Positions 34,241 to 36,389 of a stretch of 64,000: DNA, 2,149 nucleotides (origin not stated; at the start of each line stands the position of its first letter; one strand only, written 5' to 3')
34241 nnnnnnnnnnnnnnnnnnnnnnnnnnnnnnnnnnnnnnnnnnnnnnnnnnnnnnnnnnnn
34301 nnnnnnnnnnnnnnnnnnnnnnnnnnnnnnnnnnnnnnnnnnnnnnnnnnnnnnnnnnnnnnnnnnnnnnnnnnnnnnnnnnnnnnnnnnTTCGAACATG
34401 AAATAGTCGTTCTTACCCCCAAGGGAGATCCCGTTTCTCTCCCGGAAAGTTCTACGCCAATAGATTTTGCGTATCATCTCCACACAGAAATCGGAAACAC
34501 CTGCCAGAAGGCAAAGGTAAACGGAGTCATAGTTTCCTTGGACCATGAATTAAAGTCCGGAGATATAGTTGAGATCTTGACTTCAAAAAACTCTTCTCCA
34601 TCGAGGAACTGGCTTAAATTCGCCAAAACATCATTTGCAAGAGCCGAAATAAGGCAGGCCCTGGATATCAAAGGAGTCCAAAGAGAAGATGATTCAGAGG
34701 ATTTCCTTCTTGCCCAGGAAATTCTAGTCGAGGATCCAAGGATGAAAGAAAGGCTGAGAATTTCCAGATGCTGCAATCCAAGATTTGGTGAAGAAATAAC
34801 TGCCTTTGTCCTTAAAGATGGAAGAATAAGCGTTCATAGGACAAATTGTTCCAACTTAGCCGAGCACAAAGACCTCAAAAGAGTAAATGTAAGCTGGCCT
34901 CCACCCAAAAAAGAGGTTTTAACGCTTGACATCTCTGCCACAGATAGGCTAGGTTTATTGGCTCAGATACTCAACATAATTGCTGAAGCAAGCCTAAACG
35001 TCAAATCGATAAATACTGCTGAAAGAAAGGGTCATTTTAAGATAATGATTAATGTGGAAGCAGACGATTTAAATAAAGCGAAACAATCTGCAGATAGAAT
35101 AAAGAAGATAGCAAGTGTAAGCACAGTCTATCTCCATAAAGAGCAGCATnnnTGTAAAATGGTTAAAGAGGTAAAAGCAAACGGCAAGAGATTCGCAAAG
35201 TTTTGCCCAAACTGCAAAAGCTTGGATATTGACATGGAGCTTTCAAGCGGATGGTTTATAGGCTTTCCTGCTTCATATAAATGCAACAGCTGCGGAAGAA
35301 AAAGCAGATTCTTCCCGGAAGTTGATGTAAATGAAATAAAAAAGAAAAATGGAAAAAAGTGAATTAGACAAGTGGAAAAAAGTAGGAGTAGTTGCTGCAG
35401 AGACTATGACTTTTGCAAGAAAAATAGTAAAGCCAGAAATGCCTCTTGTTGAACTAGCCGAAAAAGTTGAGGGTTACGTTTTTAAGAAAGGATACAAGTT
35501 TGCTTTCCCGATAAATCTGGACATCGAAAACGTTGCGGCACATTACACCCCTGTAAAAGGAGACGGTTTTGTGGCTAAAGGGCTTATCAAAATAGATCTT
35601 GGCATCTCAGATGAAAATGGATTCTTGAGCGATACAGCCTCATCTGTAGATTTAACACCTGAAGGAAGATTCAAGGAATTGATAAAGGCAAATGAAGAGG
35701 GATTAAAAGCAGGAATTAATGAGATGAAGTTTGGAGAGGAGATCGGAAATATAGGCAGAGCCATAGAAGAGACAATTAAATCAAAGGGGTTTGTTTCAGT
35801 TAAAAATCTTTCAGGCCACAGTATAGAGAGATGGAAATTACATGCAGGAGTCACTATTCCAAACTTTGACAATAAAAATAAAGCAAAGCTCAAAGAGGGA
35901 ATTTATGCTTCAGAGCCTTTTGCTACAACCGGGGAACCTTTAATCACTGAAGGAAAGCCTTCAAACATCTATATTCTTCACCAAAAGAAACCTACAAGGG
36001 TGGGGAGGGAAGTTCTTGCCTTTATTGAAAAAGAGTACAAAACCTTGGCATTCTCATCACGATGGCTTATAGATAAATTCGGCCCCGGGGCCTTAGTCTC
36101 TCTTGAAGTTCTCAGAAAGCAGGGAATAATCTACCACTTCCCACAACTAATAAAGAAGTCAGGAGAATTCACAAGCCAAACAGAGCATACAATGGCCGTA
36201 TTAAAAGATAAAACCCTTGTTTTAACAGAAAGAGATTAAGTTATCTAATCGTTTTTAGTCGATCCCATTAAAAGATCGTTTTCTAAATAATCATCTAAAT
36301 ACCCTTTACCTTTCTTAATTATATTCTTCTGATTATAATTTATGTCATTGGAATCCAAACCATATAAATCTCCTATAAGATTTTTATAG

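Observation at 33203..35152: Full-length bifunctional RelA/SpoT homolog in an archaeon, with atypical specificity motif and shortened regulatory region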

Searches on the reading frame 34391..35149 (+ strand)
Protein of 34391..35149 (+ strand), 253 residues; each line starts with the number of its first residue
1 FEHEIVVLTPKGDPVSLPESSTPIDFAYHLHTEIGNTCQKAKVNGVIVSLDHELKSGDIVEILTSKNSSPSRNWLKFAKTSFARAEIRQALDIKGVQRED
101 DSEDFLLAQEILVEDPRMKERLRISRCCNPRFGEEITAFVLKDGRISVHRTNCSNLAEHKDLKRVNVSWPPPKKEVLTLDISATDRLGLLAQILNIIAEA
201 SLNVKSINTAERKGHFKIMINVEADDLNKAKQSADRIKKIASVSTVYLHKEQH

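Call 77: search_solved_structures(query=window:34391-35149:+, show_alignments=3, max_evalue=0.001)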
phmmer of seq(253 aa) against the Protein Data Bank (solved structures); distinct sequences matched with E-value up to 0.001: 10.
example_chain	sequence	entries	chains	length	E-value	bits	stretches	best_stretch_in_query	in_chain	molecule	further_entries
6htq_x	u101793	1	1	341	2.3e-42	148.7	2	5-104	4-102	GTP pyrophosphokinase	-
8fr8_I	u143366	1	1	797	1.2e-36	130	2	3-92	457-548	GTP pyrophosphokinase RelA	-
5iqr_8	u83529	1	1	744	9.4e-33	117.2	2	1-112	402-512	GTP pyrophosphokinase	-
5kps_A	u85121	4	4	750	9.6e-33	117.2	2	1-112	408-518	GTP pyrophosphokinase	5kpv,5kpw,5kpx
5l3p_z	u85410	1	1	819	7.2e-30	107.8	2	1-112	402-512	GTP pyrophosphokinase,GTP pyrophosphokinase,GTP pyrophosphokinase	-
6yxa_A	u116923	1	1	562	3.1e-27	99.2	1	4-104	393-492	GTP pyrophosphokinase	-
7doj_A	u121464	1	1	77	1.2e-17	67.8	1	3-64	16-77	GTP pyrophosphokinase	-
3hvz_A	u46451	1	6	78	1.9e-16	63.9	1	3-67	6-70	Uncharacterized protein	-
7qpr_A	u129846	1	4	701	2e-16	63.8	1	3-97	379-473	ACT domain protein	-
2kmm_A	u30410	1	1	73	1.5e-14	57.7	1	4-67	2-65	Guanosine-3',5'-bis(Diphosphate) 3'-pyrophosphohydrolase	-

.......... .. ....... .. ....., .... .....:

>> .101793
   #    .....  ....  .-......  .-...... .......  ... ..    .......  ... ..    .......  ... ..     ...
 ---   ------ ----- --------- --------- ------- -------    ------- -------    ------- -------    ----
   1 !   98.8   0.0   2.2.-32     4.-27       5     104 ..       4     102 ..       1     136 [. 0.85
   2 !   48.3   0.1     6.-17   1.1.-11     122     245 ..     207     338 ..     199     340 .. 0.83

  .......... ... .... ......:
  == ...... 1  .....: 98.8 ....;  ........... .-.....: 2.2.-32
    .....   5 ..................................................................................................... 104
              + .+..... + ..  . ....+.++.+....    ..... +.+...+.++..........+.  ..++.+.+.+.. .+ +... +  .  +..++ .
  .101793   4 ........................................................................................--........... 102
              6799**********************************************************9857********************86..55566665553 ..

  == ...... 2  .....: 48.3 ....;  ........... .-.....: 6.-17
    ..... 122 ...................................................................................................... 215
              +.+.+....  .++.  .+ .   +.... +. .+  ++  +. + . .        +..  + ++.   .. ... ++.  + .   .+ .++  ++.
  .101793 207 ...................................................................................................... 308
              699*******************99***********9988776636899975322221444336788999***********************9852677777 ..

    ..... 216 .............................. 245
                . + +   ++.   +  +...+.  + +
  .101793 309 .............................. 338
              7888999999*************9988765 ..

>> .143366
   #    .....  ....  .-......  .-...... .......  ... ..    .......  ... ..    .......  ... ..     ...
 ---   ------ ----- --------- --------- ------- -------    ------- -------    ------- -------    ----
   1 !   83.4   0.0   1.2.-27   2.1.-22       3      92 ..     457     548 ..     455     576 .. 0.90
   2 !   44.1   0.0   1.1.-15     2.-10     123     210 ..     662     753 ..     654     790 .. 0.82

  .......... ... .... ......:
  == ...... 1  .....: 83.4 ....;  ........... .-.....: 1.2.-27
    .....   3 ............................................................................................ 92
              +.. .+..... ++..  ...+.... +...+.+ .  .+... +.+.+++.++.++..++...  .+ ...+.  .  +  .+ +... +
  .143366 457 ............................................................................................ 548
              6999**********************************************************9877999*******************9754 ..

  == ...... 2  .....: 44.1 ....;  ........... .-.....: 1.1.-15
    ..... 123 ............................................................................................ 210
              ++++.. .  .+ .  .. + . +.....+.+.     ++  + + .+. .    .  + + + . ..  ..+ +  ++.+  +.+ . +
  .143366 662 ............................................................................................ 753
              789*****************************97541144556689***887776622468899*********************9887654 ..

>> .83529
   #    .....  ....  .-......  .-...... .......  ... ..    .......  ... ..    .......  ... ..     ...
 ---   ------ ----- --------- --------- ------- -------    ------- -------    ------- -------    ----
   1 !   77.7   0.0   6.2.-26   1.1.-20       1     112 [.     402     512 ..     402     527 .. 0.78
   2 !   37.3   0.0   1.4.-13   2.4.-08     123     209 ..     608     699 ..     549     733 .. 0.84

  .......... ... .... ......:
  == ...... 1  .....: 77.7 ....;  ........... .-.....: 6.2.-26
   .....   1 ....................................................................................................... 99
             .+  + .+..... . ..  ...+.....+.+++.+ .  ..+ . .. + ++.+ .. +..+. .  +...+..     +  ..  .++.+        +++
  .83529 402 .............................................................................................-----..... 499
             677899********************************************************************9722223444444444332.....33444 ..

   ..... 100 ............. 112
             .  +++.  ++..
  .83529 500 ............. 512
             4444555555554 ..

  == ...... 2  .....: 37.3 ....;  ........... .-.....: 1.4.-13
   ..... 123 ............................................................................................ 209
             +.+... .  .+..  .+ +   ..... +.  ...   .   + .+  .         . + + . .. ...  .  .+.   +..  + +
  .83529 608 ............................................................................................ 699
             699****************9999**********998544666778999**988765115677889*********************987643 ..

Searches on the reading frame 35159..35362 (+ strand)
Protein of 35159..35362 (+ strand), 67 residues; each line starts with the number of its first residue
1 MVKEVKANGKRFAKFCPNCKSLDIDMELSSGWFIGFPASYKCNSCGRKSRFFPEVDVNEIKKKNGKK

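Call 75: search_protein_families(library=pfam, proteins=[window:35159-35362:+], max_evalue=0.1)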
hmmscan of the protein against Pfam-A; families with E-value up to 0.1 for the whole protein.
window:35159-35362:+ (67 aa): 6 families
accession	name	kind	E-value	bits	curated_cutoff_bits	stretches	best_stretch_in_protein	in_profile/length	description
PF13248.11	Zn_ribbon_3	-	0.0084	16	27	0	16-26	5-16/26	zinc-ribbon domain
PF09723.15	Zn_ribbon_8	-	0.015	15.8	34.4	0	40-48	6-14/41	Zinc ribbon domain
PF19133.5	DUF5816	-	0.057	14.1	26.9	0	7-47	28-60/72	Family of unknown function (DUF5816)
PF12760.12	Zn_ribbon_IS1595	-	0.057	13.8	25.4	1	15-47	19-45/46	Transposase zinc-ribbon domain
PF23451.1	Zn_ribbon_PaaD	-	0.072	13.2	27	0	9-45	10-45/53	PaaD zinc beta ribbon domain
PF18551.6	TackOD1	-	0.082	12.9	32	0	12-51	87-119/188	Thaumarchaeal output domain 1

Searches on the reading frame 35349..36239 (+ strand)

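Call 24: search_protein_families(library=pfam, proteins=[window:35349-36239:+], max_evalue=0.00001)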
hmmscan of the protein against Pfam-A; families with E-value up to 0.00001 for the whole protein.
window:35349-36239:+ (296 aa): 1 family
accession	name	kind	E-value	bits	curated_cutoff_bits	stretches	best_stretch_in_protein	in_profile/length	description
PF00557.29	Peptidase_M24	-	3.6e-19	69.8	23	1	9-184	3-180/208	Metallopeptidase family M24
